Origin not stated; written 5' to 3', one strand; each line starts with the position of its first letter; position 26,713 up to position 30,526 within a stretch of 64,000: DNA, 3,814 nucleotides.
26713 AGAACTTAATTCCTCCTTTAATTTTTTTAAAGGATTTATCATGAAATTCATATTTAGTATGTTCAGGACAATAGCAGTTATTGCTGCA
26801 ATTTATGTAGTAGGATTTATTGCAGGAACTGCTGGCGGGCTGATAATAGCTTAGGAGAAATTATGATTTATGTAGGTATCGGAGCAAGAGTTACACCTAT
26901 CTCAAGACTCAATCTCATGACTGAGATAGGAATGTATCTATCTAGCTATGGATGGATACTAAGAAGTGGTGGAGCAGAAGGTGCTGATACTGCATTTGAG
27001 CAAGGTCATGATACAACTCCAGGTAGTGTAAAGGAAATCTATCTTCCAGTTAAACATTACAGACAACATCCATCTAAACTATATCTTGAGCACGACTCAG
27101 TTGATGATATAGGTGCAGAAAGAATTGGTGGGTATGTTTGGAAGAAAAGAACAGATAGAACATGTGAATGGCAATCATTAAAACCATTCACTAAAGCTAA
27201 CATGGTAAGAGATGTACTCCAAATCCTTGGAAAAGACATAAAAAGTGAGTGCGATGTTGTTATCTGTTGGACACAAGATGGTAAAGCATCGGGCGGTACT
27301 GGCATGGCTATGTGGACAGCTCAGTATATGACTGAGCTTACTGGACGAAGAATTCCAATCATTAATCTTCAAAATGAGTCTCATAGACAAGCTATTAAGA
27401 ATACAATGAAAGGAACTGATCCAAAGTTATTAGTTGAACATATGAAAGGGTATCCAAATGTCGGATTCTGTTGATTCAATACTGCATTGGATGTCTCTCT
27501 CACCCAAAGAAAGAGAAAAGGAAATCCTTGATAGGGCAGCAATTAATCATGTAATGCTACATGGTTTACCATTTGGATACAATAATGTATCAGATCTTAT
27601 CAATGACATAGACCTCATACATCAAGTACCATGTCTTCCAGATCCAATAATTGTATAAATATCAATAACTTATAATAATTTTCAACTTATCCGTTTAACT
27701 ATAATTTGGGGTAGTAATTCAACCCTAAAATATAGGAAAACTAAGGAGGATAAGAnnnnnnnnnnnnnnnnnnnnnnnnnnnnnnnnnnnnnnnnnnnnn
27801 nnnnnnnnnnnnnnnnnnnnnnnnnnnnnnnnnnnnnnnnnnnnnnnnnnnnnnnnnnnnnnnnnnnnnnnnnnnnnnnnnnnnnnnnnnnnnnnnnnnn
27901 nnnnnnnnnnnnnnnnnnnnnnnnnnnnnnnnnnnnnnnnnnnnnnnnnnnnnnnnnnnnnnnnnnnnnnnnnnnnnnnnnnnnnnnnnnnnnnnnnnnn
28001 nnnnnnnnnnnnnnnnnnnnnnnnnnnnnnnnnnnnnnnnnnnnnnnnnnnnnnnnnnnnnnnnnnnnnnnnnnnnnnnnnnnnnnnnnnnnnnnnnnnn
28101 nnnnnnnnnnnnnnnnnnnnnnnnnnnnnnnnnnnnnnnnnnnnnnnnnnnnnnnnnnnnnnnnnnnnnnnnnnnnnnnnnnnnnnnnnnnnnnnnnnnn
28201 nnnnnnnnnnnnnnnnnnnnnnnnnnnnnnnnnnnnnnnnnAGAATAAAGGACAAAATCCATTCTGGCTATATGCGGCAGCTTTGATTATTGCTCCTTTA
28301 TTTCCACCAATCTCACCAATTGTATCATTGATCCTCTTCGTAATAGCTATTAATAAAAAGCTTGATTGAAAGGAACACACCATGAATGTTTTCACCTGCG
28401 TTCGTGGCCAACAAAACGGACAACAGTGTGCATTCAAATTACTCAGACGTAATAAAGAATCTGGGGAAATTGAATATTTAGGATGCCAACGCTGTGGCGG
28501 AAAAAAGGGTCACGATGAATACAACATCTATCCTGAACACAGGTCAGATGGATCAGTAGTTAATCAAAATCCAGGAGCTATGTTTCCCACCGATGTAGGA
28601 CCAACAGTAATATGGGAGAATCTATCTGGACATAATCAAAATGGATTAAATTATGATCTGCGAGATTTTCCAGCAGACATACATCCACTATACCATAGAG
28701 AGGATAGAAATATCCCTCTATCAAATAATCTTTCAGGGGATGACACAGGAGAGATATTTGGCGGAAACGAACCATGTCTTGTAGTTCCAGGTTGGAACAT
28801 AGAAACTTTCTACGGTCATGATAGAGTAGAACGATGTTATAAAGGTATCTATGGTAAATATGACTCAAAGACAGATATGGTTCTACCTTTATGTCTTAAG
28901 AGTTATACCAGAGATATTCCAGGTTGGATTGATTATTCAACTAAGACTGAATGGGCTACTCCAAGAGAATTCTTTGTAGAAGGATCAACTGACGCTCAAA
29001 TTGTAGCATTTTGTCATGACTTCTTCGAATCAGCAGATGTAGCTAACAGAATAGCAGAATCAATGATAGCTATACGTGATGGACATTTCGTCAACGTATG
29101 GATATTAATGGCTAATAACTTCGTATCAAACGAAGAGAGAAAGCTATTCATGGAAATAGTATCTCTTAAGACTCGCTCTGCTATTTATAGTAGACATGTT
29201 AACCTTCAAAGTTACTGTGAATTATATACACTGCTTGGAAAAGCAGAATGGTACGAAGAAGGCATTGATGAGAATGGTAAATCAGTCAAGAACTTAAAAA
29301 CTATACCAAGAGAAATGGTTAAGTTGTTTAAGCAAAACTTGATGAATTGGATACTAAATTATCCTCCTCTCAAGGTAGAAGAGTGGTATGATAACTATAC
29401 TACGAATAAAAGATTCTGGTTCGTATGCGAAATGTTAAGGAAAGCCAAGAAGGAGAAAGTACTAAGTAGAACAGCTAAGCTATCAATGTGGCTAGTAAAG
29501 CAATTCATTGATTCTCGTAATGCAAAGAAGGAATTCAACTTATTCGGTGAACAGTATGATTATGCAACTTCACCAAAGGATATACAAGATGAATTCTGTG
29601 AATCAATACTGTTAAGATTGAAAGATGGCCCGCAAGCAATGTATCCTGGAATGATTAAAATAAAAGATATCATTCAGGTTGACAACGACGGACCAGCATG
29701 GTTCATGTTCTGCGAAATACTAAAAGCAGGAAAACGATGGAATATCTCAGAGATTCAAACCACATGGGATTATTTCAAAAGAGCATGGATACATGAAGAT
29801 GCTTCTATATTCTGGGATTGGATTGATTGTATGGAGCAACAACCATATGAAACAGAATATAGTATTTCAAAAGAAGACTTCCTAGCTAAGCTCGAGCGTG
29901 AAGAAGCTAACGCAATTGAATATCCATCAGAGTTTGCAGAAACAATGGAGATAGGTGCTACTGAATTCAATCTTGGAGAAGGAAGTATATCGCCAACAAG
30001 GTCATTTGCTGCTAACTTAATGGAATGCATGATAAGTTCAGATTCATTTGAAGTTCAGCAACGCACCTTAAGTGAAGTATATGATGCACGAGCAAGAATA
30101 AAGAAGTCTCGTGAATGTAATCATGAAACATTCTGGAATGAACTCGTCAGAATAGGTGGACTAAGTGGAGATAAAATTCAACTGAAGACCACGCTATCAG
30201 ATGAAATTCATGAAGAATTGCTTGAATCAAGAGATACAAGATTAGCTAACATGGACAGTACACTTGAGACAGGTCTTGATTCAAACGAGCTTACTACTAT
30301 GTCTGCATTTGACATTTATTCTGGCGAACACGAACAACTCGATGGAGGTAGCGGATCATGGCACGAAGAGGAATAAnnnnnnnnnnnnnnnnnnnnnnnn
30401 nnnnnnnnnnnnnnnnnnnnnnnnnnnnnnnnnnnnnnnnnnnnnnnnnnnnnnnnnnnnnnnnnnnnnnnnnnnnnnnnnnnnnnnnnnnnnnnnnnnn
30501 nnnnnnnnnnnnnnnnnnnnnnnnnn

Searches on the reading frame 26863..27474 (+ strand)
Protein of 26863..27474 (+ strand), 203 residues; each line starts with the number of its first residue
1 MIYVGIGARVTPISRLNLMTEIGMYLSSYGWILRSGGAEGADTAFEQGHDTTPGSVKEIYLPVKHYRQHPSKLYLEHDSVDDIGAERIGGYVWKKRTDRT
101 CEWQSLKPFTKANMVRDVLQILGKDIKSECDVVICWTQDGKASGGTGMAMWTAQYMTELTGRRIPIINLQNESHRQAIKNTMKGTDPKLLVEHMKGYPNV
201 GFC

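Call 11: search_protein_families(library=phrogs, proteins=[window:26863-27474:+], max_evalue=0.01)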
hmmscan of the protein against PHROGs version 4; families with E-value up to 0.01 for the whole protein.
window:26863-27474:+ (203 aa): 1 family
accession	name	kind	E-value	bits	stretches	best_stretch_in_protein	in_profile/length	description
phrog_768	-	DNA, RNA and nucleotide metabolism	3.3e-37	128.9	1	2-184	5-181/191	DprA-like DNA recombination-mediator protein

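Call 32: find_related_loci(query=window:26863-27474:+, collection=viral_contigs, flank=10000)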
Query window:26863-27474:+ (203 aa) in viral_contigs; peptide patterns used: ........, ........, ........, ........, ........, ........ (x = any residue, [..] = any of these).
5 stretches matched a pattern, but none encodes a relative of the query by tblastn (E <= 1e-3).

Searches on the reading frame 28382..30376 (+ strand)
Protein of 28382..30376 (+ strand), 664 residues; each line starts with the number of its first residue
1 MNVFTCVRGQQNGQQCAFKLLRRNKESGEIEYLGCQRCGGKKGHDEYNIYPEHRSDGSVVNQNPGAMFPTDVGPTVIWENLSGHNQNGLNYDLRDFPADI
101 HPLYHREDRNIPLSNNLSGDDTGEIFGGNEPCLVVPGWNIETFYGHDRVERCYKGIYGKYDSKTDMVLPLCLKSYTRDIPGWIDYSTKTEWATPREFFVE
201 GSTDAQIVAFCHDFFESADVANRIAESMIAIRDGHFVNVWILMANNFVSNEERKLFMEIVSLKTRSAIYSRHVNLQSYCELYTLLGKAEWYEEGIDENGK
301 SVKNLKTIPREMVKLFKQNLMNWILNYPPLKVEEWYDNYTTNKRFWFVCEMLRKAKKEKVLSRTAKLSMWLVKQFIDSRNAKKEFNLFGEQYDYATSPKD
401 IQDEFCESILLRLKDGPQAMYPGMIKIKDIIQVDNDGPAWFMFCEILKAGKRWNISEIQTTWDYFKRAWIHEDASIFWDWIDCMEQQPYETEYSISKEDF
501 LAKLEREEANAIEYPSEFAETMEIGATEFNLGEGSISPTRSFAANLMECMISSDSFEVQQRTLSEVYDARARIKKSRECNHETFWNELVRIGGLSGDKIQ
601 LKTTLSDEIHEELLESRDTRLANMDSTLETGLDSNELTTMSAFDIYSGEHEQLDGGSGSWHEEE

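Call 7: search_protein_families(library=pfam, proteins=[window:28382-30376:+])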
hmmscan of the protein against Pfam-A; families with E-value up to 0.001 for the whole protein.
window:28382-30376:+ (664 aa): 0 families

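Call 10: search_protein_families(library=phrogs, proteins=[window:28382-30376:+], max_evalue=0.01)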
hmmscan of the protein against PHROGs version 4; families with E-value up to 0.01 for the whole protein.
window:28382-30376:+ (664 aa): 0 families

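Call 14: find_related_loci(query=window:28382-30376:+, collection=viral_contigs, flank=10000)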
Query window:28382-30376:+ (664 aa) in viral_contigs; peptide patterns used: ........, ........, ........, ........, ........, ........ (x = any residue, [..] = any of these).
No stretch of DNA in the collection matches any of the patterns.
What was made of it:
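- Tried and rejected: The 664-aa and DprA-like proteins gave nothing (calls 14, 32).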

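Call 29: search_solved_structures(query=window:28382-30376:+, max_evalue=1)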
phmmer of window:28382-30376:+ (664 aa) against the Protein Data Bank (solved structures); distinct sequences matched with E-value up to 1: 0.

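Call 62: find_homologous_proteins(query=window:28382-30376:+)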
Query window:28382-30376:+ (664 aa): 17 proteins with E <= 0.001 among 3760 candidates.
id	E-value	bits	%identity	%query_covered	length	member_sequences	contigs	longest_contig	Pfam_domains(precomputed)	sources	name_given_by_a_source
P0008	0.0e+0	1557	99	100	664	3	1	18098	-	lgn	-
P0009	9.7e-269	912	57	100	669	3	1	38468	-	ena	-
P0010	4.9e-258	876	57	98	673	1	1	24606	-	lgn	-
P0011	1.2e-182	627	43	100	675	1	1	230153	-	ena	-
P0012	5.9e-143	496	37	99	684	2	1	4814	-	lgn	-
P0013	3.0e-139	484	37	100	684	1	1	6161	-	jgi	jgi:hypothetical protein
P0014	5.2e-139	483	37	98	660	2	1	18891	-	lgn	-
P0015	6.3e-137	476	38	97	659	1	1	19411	-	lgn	-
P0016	5.5e-136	473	39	90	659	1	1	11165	-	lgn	-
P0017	2.6e-135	471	37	95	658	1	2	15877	-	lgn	-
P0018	7.3e-135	469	38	97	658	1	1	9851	-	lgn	-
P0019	7.8e-135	469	38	89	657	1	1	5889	-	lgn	-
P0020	1.7e-134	468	35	100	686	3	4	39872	-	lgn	-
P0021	1.9e-130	455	38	90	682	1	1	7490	-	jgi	jgi:hypothetical protein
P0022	3.8e-122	427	36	91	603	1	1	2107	-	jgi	jgi:hypothetical protein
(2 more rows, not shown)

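Call 63: find_encoding_contigs(protein=P0011, flank=10000, max_places=3)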
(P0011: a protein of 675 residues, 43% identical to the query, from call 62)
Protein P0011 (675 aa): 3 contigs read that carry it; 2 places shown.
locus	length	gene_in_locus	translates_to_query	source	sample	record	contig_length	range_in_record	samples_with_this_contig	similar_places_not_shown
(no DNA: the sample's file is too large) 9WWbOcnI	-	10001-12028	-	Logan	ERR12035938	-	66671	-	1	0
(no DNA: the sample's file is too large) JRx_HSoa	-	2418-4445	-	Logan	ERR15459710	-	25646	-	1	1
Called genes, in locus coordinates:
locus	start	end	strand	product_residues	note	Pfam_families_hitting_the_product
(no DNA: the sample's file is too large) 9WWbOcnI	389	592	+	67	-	-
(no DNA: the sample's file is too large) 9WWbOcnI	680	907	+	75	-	-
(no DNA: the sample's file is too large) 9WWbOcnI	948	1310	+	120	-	-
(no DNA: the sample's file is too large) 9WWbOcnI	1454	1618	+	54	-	-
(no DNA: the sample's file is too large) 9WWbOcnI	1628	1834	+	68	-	-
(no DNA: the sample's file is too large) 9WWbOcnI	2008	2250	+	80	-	-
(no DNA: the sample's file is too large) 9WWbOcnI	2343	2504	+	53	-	-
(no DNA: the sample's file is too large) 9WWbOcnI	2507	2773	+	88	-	-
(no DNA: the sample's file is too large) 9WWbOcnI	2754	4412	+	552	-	-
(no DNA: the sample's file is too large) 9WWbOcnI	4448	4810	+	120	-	PF13671:AAA_33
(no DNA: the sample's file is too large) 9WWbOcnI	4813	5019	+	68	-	-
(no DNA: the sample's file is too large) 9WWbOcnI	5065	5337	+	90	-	-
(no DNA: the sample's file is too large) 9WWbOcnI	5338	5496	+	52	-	-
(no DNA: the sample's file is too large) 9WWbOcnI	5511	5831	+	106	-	-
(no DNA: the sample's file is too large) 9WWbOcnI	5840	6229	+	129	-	-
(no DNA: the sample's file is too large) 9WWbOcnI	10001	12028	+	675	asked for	-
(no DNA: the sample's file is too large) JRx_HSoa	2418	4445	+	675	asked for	-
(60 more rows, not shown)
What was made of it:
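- A relative encodes a 64-aa protein with a Sigma70_r4 hit (a helix-turn-helix fold, own knowledge) in its early region (call 63).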

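Call 64: find_encoding_contigs(protein=P0009, flank=10000, max_places=3)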
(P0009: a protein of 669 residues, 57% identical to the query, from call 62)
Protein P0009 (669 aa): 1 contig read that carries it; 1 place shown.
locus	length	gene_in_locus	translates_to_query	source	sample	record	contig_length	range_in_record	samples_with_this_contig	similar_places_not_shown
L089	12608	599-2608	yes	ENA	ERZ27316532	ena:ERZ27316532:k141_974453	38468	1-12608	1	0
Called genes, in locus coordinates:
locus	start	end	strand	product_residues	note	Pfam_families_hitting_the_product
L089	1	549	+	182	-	?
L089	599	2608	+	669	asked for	-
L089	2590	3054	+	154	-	-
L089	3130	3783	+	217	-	-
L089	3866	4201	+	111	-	-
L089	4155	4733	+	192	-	-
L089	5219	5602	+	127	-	-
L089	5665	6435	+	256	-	PF25283:DUF7873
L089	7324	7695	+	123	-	-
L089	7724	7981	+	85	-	-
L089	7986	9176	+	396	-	PF01145:Band_7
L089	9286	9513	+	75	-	-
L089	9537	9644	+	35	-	-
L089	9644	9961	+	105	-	-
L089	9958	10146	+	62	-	-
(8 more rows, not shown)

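Call 65: find_encoding_contigs(protein=P0010, flank=10000, max_places=3)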
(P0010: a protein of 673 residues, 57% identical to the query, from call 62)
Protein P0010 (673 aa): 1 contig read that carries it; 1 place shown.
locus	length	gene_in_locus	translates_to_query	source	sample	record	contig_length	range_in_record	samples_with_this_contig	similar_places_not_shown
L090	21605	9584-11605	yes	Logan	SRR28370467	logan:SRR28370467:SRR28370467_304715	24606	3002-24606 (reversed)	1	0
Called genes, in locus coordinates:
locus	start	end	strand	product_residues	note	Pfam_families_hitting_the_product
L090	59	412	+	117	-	-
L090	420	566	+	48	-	-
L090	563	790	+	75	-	-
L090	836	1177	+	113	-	PF00436:SSB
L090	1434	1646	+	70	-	-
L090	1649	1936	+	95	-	-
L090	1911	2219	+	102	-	-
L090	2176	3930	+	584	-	-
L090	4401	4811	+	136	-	-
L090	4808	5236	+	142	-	PF08279:HTH_11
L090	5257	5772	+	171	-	-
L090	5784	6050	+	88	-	-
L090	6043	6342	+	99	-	-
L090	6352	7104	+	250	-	PF08902:DUF1848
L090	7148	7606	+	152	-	-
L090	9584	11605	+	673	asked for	-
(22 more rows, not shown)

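Call 69: find_encoding_contigs(protein=P0020, flank=10000, max_places=2)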
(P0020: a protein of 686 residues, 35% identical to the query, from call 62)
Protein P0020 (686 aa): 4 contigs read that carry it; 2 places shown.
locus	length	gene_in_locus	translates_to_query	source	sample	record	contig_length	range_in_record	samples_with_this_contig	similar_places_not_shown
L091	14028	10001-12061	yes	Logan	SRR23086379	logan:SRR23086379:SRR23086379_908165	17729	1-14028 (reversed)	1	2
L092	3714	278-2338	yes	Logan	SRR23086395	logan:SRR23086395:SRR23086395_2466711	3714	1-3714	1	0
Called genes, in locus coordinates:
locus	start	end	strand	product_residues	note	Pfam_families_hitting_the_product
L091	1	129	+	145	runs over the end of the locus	-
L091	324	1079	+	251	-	-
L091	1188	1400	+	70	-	-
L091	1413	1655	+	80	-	-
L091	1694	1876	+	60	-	-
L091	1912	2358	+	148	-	PF08239:SH3_3 (faint)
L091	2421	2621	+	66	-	-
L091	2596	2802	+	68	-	-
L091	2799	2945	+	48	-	-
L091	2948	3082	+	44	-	-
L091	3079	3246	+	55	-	-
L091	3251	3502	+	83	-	-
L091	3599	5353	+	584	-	-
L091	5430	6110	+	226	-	PF08902:DUF1848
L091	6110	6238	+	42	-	-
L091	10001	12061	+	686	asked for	-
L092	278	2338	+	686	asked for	-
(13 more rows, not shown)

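Call 70: find_encoding_contigs(protein=P0015, flank=10000, max_places=2)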
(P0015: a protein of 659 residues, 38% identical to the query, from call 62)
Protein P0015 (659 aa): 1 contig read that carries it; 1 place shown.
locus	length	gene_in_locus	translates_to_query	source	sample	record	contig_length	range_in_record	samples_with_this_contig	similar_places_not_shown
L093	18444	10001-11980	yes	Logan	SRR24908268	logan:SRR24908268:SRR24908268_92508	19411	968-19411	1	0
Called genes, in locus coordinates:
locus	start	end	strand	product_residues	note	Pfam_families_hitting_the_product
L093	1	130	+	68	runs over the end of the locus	-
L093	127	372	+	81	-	-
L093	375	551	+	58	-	-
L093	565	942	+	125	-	PF00436:SSB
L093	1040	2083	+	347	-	PF03235:GmrSD_N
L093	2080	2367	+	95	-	-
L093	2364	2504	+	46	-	-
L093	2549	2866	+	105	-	-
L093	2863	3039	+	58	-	-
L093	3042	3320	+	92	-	-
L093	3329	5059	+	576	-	-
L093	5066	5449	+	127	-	PF13671:AAA_33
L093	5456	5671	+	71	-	-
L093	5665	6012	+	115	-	-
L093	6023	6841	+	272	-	-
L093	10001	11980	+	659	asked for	-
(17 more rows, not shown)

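Call 89: predict_structure(alignment_id=A3)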
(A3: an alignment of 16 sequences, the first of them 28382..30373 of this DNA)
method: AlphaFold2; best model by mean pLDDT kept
length: 664 residues; sequences in the alignment: 16
mean_pLDDT: 61.1   pTM: 0.45
mean pLDDT of the five models: 61.1, 57.3, 54.2, 49.0, 44.6
residues with pLDDT >= 90: 57; 70-90: 231; 50-70: 130; < 50: 246
segments of 3 or more residues with pLDDT < 50: 1-11, 42-112, 137-154, 333-340, 379-382, 488-495, 516-539, 562-606, 612-646, 648-664
pLDDT, mean of each block of 10 residues (from residue 1): 35 71 79 67 35 37 29 29 32 30 40 55 66 57 38 63 84 88 76 84 94 93 94 84 92 92 82 74 80 80 82 89 82 47 64 79 68 57 61 73 58 57 68 75 82 77 87 86 63 46 64 45 28 38 75 79 32 27 37 34 41 42 27 38 44 38 27
secondary structure, 60 per line:
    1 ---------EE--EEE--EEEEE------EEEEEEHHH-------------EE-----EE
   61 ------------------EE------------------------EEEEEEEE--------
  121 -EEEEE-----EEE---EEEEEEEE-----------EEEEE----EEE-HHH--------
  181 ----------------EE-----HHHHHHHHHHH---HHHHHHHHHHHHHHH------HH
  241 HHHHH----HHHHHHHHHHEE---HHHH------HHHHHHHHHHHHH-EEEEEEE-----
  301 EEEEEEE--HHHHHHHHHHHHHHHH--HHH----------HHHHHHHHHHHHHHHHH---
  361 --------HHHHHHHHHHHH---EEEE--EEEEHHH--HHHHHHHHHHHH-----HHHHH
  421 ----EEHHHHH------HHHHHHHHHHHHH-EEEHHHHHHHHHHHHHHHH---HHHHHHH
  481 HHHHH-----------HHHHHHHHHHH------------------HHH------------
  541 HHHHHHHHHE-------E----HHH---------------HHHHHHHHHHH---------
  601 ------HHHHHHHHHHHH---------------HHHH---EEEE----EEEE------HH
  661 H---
elements in order (helices of 4 or more, strands of 3 or more residues): E14-16 E19-23 E30-35 E105-112 E122-126 E132-134 E138-145 E157-161 E166-168 H204-214 H218-232 H239-245 H250-259 H265-268 H275-287 E289-295 E301-307 H310-325 H341-357 H369-380 E384-387 E390-393 H399-410 H416-420 H427-431 H438-450 E452-454 H455-470 H474-485 H497-507 H541-549 H581-591 H607-618 H634-637 E641-644 E649-652

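Call 91: fold_search(model_id=the predicted structure, library=pdb)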
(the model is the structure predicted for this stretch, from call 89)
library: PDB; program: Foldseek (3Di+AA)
matches with E <= 10: 209; with E <= 0.001: 0
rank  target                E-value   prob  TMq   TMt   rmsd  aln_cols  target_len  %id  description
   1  9l4k_A                3.6e-01  0.08  0.09  0.07  24.3       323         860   11  Structure of human NLRP2-TLE6-OOEP complex (released 2025-10-01)
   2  8i9p_Cc               3.8e-01  0.15  0.09  0.20  17.1       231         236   12  Cryo-EM structure of a Chaetomium thermophilum pre-60S ribosomal subunit - State Mak16 (released 2023-05-17)
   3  8qyz_F                3.8e-01  0.08  0.08  0.06  28.1       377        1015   10  Crystal structure of hiNES2 in complex with Xpo1 and RanGTP (released 2024-11-06)
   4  6emg_A                4.0e-01  0.14  0.08  0.20  16.0       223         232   12  Crystal structure of Rrp1 from Chaetomium thermophilum in space group P6322 (released 2017-12-27)
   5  7b51_A                4.0e-01  0.06  0.07  0.05  28.9       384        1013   11  Crystal structure of human CRM1 covalently modified by 2-mercaptoethanol at Cys528 (released 2021-03-10)
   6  3nbz_A                4.7e-01  0.06  0.08  0.06  22.6       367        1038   10  Crystal structure of the HIV-1 Rev NES-CRM1-RanGTP nuclear export complex (crystal I) (released 2010-10-27)
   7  9ogb_A                7.4e-01  0.06  0.08  0.06  21.9       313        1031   12  Cryo-EM structure of human exportin-1 conjugated with selinexor and bound to yeast RAN-GTP and human ASB8-ELOB/C (released 2025-11-26)
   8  9hfl_A                8.2e-01  0.04  0.08  0.06  28.9       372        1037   11  Cryo-EM structure of the human snRNA export complex comprising CBC-PHAX-CRM1-RanGTP and capped-RNA (released 2025-07-16)
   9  8qyz_C                8.7e-01  0.06  0.08  0.06  30.0       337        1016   11  Crystal structure of hiNES2 in complex with Xpo1 and RanGTP (released 2024-11-06)
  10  8urj_A                8.7e-01  0.06  0.06  0.05  24.2       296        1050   10  Cryo-EM structure of the HIV-1 nuclear export complex (released 2025-04-30)
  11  3wyg_C                9.6e-01  0.05  0.07  0.06  30.0       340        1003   11  Crystal structure of Xpo1p-PKI-Gsp1p-GTP complex (released 2014-11-12)
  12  6emg_B                1.1e+00  0.10  0.09  0.20  16.4       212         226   12  Crystal structure of Rrp1 from Chaetomium thermophilum in space group P6322 (released 2017-12-27)
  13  9b62_A                1.1e+00  0.04  0.07  0.06  29.0       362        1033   12  Human RANBP2/RAN(GTP)/RANGAP1-SUMO1/UBC9/CRM1/RAN(GTP) - composite map and model (released 2024-10-16)
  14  9mlp_B                1.1e+00  0.03  0.05  0.05  17.7       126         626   13  Crystal structure of VgrS from Salmonella Typhimurium (released 2026-01-28)
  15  9c1p_A                1.2e+00  0.08  0.07  0.07  18.9       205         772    8  Structure of Calcium-Sensing Receptor in complex with positive allosteric modulator '6218 (released 2024-10-02)
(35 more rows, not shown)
